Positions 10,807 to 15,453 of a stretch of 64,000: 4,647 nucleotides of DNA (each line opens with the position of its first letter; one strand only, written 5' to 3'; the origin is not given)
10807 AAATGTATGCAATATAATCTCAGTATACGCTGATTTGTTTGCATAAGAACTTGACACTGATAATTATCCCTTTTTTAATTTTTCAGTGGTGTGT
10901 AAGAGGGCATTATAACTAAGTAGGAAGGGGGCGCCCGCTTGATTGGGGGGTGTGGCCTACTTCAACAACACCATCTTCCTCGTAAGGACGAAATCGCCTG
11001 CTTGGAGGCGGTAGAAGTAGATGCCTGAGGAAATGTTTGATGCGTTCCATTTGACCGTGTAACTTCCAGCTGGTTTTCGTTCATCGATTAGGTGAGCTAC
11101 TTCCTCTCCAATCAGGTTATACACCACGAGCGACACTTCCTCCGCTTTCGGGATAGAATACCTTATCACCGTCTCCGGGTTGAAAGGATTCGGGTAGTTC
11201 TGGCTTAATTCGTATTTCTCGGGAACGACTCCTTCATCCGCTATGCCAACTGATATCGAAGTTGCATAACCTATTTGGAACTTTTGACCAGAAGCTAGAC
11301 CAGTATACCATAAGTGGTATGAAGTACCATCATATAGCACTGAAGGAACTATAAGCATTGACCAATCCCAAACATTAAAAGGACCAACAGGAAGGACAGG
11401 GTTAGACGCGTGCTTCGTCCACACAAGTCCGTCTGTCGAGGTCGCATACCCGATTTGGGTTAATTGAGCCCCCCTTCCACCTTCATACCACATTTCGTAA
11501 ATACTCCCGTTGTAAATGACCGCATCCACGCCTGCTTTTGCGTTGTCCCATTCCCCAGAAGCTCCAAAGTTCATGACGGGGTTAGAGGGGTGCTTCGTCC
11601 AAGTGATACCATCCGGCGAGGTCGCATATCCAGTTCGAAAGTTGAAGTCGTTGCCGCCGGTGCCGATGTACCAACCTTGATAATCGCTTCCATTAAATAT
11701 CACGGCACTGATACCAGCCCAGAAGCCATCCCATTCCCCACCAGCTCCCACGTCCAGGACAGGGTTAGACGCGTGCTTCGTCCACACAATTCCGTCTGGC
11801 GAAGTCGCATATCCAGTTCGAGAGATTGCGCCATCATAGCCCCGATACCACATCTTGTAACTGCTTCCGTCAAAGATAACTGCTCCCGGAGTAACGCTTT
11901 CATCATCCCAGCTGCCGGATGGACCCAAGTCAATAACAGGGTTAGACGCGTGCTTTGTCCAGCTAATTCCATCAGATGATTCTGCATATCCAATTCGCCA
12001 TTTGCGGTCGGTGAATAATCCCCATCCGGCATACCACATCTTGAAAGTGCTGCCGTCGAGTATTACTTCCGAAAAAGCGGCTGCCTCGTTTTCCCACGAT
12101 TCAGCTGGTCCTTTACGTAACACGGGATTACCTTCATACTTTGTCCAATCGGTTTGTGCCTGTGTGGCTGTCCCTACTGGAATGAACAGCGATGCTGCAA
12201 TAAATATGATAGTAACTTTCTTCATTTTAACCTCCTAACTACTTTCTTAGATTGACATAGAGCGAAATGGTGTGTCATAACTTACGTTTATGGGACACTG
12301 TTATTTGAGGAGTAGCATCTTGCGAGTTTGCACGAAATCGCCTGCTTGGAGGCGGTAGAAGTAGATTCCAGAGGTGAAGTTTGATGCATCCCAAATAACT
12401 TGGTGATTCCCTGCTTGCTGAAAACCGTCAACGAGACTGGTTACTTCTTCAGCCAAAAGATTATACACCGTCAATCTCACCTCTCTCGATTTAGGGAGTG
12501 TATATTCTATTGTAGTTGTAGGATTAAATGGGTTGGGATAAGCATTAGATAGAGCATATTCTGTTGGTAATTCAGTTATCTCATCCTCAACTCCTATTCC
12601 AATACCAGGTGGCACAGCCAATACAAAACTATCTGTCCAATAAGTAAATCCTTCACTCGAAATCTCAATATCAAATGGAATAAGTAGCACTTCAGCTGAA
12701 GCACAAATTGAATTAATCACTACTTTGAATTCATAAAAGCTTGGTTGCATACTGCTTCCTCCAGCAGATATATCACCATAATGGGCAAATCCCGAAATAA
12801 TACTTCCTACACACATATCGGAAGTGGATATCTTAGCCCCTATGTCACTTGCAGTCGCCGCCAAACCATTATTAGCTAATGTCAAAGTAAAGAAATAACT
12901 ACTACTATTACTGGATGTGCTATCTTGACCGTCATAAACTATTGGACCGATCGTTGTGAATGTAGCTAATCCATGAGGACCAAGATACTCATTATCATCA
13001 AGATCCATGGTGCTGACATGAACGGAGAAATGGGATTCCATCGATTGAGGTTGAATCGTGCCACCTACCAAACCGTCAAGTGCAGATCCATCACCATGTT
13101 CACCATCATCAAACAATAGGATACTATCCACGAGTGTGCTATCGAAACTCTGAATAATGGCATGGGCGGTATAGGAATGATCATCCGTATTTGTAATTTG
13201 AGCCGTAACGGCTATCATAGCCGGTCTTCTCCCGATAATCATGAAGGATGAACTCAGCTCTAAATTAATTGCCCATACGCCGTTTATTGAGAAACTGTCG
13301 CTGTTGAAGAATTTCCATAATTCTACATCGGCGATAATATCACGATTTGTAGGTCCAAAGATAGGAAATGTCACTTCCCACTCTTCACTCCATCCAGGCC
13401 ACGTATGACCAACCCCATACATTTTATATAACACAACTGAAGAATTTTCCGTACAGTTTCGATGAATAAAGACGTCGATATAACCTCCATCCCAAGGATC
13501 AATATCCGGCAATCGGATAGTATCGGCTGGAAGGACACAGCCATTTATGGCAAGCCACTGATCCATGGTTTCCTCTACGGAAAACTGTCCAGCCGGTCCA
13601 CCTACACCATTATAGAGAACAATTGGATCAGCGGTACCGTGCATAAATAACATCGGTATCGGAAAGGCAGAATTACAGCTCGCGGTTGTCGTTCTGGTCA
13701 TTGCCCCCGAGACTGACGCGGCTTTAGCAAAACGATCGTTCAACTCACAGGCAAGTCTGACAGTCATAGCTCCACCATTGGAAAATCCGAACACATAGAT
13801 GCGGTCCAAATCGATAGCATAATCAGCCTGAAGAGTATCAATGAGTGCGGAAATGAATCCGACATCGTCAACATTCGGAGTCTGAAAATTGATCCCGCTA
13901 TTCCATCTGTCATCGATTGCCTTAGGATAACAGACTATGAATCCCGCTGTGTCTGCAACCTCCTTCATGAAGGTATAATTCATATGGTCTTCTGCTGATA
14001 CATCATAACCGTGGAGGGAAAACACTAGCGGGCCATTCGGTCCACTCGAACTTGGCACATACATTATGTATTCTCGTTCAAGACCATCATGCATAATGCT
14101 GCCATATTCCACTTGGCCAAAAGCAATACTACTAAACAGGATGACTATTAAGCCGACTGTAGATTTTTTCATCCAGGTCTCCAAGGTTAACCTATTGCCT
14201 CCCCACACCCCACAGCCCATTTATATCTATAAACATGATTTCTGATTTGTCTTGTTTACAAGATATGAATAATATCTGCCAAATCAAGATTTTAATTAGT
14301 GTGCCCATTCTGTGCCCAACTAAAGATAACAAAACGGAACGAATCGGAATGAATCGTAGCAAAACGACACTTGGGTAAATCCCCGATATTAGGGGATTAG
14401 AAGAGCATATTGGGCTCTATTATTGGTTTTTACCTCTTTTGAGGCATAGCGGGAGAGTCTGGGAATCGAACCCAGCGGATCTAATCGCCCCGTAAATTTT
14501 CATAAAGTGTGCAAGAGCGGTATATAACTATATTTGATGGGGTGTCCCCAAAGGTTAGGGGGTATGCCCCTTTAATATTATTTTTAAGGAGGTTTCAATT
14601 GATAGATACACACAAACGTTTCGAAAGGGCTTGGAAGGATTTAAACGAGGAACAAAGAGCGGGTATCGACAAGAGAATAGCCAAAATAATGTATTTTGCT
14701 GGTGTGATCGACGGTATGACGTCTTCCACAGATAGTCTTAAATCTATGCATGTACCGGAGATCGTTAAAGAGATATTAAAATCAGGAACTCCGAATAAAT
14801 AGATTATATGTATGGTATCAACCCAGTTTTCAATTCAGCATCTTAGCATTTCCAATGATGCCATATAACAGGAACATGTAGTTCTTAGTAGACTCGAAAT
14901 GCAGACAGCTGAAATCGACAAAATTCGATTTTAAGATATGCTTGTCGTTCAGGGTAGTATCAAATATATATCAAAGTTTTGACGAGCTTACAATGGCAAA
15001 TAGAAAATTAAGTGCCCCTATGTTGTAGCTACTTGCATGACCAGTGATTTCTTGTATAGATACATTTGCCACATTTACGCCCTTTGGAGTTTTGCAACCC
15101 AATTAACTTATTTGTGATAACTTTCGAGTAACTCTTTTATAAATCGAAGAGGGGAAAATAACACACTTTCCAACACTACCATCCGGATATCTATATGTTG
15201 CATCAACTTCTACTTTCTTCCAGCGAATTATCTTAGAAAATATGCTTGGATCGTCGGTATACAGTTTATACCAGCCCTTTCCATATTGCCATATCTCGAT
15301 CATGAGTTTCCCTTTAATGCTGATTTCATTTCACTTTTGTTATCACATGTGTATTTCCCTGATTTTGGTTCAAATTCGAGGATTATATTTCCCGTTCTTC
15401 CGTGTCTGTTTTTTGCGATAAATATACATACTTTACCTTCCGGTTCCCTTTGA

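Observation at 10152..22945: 12.7-kb integrative, self-replicating element in tRNA-Leu(CAA) bounded by an exact 26-bp direct repeat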

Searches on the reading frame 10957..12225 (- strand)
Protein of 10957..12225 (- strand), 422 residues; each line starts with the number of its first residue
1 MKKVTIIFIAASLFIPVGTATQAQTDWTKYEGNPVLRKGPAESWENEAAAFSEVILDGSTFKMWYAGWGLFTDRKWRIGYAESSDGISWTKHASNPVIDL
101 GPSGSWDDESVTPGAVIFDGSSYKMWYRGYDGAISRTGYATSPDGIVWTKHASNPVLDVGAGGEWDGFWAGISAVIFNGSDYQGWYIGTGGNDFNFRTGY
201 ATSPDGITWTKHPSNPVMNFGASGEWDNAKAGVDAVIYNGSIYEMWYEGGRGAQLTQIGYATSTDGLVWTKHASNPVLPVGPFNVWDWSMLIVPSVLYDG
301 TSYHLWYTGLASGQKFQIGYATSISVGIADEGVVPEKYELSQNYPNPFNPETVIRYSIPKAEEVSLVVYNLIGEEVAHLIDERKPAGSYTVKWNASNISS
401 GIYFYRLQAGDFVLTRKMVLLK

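Call 7: search_protein_families(library=pfam, proteins=[window:10957-12225:-], max_evalue=0.01)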
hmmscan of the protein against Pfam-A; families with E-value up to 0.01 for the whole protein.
window:10957-12225:- (422 aa): 3 families
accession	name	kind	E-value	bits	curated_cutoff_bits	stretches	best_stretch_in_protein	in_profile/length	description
PF18962.6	Por_Secre_tail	-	3.2e-09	37.4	27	1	344-419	2-74/75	Secretion system C-terminal sorting domain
PF04041.19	Glyco_hydro_130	-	1.8e-05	24.3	26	0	75-152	66-140/320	beta-1,4-mannooligosaccharide phosphorylase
PF13585.12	CHU_C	-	0.0046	17.5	27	0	358-409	23-72/86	CHU_C Type IX secretion signal domain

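Call 10: search_protein_families(library=phrogs, proteins=[window:10957-12225:-], max_evalue=0.01)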
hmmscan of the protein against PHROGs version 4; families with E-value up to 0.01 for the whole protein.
window:10957-12225:- (422 aa): 1 family
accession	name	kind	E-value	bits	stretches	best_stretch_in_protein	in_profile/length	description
phrog_19468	-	unknown function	0.0029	19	0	210-234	80-105/146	-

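Call 42: search_protein_families(library=padloc, proteins=[window:10957-12225:-], max_evalue=0.1)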
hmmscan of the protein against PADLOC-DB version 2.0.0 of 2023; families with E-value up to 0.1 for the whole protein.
window:10957-12225:- (422 aa): 0 families

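Call 43: search_protein_families(library=ncbifam, proteins=[window:10957-12225:-], max_evalue=0.1)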
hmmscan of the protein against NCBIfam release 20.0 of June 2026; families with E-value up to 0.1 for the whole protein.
window:10957-12225:- (422 aa): 5 families
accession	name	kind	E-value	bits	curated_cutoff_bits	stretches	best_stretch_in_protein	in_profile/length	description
NF052550.1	BManbPhaseBMBP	equivalog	7.2e-15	55.1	450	3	94-212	9-133/296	beta-1,2-mannobiose phosphorylase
TIGR04183.1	Por_Secre_tail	domain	6e-11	42.2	23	1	344-419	2-70/72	T9SS type A sorting domain-containing protein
NF052323.1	T9SSA_dep_M6i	equivalog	9.3e-10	37.1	600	1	342-409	959-1026/1043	T9SS-dependent M6-like inactivated metalloprotease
NF058598.1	BetMansidBT3780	equivalog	1.4e-09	37.6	550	2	73-152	90-172/366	beta-1,2-mannosidase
NF038113.1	T9SSA_dep_M36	equivalog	4.1e-06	25.2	885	1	340-420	792-868/869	T9SS-dependent M36 family metallopeptidase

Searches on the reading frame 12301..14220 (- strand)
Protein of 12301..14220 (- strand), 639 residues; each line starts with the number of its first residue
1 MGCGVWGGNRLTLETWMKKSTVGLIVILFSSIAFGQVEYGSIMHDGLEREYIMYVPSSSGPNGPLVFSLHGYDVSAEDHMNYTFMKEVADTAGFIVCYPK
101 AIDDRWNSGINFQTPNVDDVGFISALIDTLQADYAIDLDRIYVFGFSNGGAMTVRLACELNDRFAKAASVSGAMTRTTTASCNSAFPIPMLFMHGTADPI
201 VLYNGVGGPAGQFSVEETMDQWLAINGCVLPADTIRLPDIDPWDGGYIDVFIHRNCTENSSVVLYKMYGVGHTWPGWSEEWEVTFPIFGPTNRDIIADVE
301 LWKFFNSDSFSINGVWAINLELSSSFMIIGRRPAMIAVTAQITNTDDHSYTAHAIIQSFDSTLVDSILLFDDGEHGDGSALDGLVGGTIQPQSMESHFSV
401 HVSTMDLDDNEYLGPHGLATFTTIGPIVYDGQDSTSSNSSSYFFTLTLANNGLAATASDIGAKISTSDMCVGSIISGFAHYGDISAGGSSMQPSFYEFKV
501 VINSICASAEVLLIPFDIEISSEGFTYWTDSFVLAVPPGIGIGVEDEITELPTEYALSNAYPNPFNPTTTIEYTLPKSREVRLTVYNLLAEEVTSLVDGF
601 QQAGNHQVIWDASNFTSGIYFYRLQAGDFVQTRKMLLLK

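Call 7: search_protein_families(library=pfam, proteins=[window:12301-14220:-], max_evalue=0.01)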
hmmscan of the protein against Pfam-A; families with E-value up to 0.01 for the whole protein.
window:12301-14220:- (639 aa): 10 families
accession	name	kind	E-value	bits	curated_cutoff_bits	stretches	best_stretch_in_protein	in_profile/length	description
PF02230.22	Abhydrolase_2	-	4.3e-09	37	23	1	123-201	90-170/217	Phospholipase/Carboxylesterase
PF18962.6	Por_Secre_tail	-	1.2e-08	35.6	27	1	561-635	2-73/75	Secretion system C-terminal sorting domain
PF00326.27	Peptidase_S9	-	2.9e-06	27.4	22.6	1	124-181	49-106/213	Prolyl oligopeptidase family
PF10503.15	Esterase_PHB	-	7.8e-06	25.7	23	1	51-185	3-142/219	Esterase PHB depolymerase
PF20434.5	BD-FAE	-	0.00012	22.1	26.8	1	53-161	3-111/215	BD-FAE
PF01738.24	DLH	-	0.00071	19.7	21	1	124-202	82-158/217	Dienelactone hydrolase family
PF12146.15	Hydrolase_4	-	0.0017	18.2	27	0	124-177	63-113/239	Serine aminopeptidase, S33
PF00561.26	Abhydrolase_1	-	0.0044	17.2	25.8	0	135-176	65-103/245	alpha/beta hydrolase fold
PF00756.26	Esterase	-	0.0047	17.2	22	1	124-175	100-151/251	Putative esterase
PF13860.13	FlgD_ig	-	0.0093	16.4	27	0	569-614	12-63/79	FlgD Ig-like domain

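Call 10: search_protein_families(library=phrogs, proteins=[window:12301-14220:-], max_evalue=0.01)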
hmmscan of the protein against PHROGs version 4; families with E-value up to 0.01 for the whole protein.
window:12301-14220:- (639 aa): 2 families
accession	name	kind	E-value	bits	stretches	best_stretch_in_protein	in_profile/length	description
phrog_789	-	other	4.9e-05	23.2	1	41-174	336-455/637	esterase/lipase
phrog_2576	-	unknown function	0.0021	17.5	1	94-163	367-433/587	-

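Call 42: search_protein_families(library=padloc, proteins=[window:12301-14220:-], max_evalue=0.1)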
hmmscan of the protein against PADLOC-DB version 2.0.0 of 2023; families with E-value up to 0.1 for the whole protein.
window:12301-14220:- (639 aa): 0 families

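Call 43: search_protein_families(library=ncbifam, proteins=[window:12301-14220:-], max_evalue=0.1)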
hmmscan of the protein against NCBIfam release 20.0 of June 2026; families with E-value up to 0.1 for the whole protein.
window:12301-14220:- (639 aa): 10 families
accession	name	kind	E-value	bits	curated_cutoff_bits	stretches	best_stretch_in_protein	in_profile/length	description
NF050058.1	e_dPHAscl_type1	hypoth_equivalog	1.9e-45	155.5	150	1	46-305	5-276/276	extracellular catalytic domain type 1 short-chain-length polyhydroxyalkanoate depolymerase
TIGR01840.1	esterase_phb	subfamily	7.3e-21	74.6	107.85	1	52-183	2-139/213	PHB depolymerase family esterase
TIGR04183.1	Por_Secre_tail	domain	5.9e-10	39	23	1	561-636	2-70/72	T9SS type A sorting domain-containing protein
NF050057.1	e_dPHAmcl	equivalog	4.7e-07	29.4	270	1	85-201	79-205/252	extracellular medium-chain-length polyhydroxyalkanoate depolymerase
NF050059.1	e_dPHAscl_type2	hypoth_equivalog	6.8e-07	28.9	280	1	32-105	188-267/305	extracellular catalytic domain type 2 short-chain-length polyhydroxyalkanoate depolymerase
NF052323.1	T9SSA_dep_M6i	equivalog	1.8e-05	22.9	600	1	561-627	961-1027/1043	T9SS-dependent M6-like inactivated metalloprotease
NF038113.1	T9SSA_dep_M36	equivalog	2.1e-05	22.9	885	1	558-637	793-868/869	T9SS-dependent M36 family metallopeptidase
NF041940.1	choice_anch_X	domain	0.00057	19.6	25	1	368-391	2-25/37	choice-of-anchor X domain-containing protein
NF033523.0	lasso_peptidase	equivalog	0.014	14.2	400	1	123-182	478-535/638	Atxe2 family lasso peptide isopeptidase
NF047577.1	quino_deg_MhqD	equivalog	0.058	13.1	325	0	127-201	81-154/195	methylhydroquinone degradation carboxylesterase MhqD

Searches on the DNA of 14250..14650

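Call 105: search_rna_families(source=window, start=14250, end=14650, threshold=evalue, max_evalue=10, show_alignments=2)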
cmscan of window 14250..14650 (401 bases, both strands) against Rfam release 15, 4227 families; matches with E-value up to 10: 3.
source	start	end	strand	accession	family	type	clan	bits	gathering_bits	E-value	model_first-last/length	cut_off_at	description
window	14375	14404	-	RF01328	CRISPR-DR17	Gene; CRISPR;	CL00014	20.5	42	0.24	1-25/25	no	CRISPR RNA direct repeat element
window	14592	14617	+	RF01315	CRISPR-DR2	Gene; CRISPR;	CL00014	16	37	4.2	1-30/30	no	CRISPR RNA direct repeat element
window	14380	14452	+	RF02071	STnc280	Gene; sRNA;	-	14.6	80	7.6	1-83/83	no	Salmonella enterica sRNA STnc280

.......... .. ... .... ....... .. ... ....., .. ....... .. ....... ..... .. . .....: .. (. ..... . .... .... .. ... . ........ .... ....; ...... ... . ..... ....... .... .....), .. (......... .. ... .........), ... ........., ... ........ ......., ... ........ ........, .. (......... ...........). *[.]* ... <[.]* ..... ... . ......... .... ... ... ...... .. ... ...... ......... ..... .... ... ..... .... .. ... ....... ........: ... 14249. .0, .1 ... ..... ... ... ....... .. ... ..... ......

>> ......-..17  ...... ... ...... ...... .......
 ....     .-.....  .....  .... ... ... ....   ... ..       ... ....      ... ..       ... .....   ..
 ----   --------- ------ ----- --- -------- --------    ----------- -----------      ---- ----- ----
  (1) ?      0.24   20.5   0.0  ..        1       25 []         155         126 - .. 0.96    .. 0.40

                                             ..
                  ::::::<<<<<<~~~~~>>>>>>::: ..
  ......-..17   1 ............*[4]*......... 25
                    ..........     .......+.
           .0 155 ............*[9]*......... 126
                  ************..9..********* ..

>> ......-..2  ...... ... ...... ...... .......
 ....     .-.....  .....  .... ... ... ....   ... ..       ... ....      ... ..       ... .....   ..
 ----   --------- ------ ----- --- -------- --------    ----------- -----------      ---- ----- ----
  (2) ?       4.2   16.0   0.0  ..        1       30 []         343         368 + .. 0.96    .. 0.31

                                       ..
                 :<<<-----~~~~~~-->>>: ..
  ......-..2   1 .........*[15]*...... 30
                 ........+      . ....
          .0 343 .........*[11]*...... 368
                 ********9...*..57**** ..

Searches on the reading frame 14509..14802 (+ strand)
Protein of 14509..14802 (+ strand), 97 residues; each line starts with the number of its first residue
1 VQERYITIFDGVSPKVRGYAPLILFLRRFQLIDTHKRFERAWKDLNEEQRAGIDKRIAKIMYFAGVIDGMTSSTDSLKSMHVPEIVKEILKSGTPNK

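Call 7: search_protein_families(library=pfam, proteins=[window:14509-14802:+], max_evalue=0.01)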
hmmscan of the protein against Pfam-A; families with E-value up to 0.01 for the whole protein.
window:14509-14802:+ (97 aa): 0 families

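Call 9: search_protein_families(library=phrogs, proteins=[window:14509-14802:+], max_evalue=0.01)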
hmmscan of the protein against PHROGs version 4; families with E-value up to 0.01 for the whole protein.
window:14509-14802:+ (97 aa): 0 families

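Call 42: search_protein_families(library=padloc, proteins=[window:14509-14802:+], max_evalue=0.1)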
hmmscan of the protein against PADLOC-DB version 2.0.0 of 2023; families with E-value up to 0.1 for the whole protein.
window:14509-14802:+ (97 aa): 0 families

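Call 43: search_protein_families(library=ncbifam, proteins=[window:14509-14802:+], max_evalue=0.1)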
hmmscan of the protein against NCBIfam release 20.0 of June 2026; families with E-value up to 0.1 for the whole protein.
window:14509-14802:+ (97 aa): 0 families

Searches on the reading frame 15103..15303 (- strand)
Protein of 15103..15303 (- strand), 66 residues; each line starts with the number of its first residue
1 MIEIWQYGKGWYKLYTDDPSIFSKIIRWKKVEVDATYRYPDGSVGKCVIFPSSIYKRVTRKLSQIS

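Call 7: search_protein_families(library=pfam, proteins=[window:15103-15303:-], max_evalue=0.01)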
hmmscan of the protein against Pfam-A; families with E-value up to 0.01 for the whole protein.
window:15103-15303:- (66 aa): 0 families

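Call 9: search_protein_families(library=phrogs, proteins=[window:15103-15303:-], max_evalue=0.01)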
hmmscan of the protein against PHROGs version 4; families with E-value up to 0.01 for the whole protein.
window:15103-15303:- (66 aa): 0 families

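Call 42: search_protein_families(library=padloc, proteins=[window:15103-15303:-], max_evalue=0.1)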
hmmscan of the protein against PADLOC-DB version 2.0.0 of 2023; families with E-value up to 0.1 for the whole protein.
window:15103-15303:- (66 aa): 0 families

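Call 43: search_protein_families(library=ncbifam, proteins=[window:15103-15303:-], max_evalue=0.1)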
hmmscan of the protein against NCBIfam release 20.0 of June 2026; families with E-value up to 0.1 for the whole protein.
window:15103-15303:- (66 aa): 0 families
